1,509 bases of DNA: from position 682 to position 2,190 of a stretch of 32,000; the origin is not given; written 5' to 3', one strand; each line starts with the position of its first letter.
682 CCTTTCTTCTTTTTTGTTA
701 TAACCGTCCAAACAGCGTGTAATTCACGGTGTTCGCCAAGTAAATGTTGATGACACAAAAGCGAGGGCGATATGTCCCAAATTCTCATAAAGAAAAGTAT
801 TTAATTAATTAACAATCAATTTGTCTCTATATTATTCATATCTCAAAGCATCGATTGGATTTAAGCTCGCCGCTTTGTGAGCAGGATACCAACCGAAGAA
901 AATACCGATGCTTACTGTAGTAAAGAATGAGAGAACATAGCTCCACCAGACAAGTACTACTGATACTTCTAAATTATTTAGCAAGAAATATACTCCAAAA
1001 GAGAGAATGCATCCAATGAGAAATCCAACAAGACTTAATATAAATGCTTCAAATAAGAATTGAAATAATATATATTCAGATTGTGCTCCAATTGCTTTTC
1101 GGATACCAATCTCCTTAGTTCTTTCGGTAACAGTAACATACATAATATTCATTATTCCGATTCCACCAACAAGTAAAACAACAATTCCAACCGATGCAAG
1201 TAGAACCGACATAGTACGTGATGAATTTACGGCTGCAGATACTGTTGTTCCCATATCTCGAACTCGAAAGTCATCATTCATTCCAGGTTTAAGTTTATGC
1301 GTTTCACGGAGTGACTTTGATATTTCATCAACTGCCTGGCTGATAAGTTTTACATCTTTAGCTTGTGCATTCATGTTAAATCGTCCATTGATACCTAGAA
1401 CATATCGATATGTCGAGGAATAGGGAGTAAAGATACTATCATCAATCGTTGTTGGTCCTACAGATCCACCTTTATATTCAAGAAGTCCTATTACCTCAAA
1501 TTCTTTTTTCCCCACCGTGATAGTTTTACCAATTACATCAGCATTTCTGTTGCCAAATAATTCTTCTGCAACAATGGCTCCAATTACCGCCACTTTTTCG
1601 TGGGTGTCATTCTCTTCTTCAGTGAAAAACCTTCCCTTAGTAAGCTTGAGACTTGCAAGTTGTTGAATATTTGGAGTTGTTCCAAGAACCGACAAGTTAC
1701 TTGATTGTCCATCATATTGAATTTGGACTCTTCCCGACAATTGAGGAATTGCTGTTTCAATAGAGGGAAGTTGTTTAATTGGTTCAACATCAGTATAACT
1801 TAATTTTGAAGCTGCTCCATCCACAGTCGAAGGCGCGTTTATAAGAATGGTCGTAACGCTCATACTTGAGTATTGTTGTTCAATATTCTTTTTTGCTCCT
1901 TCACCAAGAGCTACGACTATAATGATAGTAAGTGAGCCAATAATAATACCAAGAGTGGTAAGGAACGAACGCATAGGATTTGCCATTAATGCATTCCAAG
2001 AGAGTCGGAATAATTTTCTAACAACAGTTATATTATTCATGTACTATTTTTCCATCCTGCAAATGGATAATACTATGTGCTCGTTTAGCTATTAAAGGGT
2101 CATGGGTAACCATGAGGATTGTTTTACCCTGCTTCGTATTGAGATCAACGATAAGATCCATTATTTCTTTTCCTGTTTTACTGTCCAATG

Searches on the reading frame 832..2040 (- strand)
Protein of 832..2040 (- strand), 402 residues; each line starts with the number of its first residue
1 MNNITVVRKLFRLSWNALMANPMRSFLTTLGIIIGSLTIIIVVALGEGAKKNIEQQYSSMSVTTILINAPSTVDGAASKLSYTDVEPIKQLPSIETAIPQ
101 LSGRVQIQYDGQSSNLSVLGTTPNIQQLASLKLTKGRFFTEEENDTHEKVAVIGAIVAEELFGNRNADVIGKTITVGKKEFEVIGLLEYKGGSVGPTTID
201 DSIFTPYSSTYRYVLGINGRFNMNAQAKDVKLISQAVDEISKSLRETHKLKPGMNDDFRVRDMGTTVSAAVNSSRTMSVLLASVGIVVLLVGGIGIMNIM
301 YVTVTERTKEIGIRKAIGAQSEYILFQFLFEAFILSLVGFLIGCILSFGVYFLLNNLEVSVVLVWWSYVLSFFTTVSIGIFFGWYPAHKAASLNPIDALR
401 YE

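Call 72: find_encoding_contigs(protein=window:832-2040:-, flank=10000, max_places=4)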
Protein window:832-2040:- (402 aa): 24 contigs read that carry it; 2 places shown.
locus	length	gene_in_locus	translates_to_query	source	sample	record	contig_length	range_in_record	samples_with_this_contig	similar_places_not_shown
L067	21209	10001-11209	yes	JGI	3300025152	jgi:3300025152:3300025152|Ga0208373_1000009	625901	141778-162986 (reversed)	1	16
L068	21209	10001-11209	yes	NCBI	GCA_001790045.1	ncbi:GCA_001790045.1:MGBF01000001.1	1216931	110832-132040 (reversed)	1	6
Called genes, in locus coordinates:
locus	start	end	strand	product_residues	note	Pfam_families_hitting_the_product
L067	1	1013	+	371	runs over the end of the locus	PF00571:CBS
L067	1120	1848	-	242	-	PF13386:DsbD_2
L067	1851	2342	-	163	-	-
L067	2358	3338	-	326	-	PF03773:ArsP_1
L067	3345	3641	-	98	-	PF13192:Thioredoxin_3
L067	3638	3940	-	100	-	PF25213:HVO_A0261_N (weak), PF01022:HTH_5, PF01638:HxlR (weak), PF13412:HTH_24 (weak), PF14947:HTH_45 (faint)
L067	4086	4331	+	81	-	PF17253:DUF5320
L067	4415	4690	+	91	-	PF02001:DUF134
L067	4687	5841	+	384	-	PF00462:Glutaredoxin (faint)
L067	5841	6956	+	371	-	PF07907:YibE_F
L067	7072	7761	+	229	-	-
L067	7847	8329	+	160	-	-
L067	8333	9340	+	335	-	PF25917:BSH_RND (weak), PF25984:BSH_YknX (faint), PF25967:RND-MFP_C, PF25989:YknX_C (weak)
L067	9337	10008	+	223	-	PF02463:SMC_N (weak), PF00005:ABC_tran, PF13304:AAA_21 (faint)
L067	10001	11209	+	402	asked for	PF12704:MacB_PCD, PF02687:FtsX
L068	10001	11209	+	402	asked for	PF12704:MacB_PCD, PF02687:FtsX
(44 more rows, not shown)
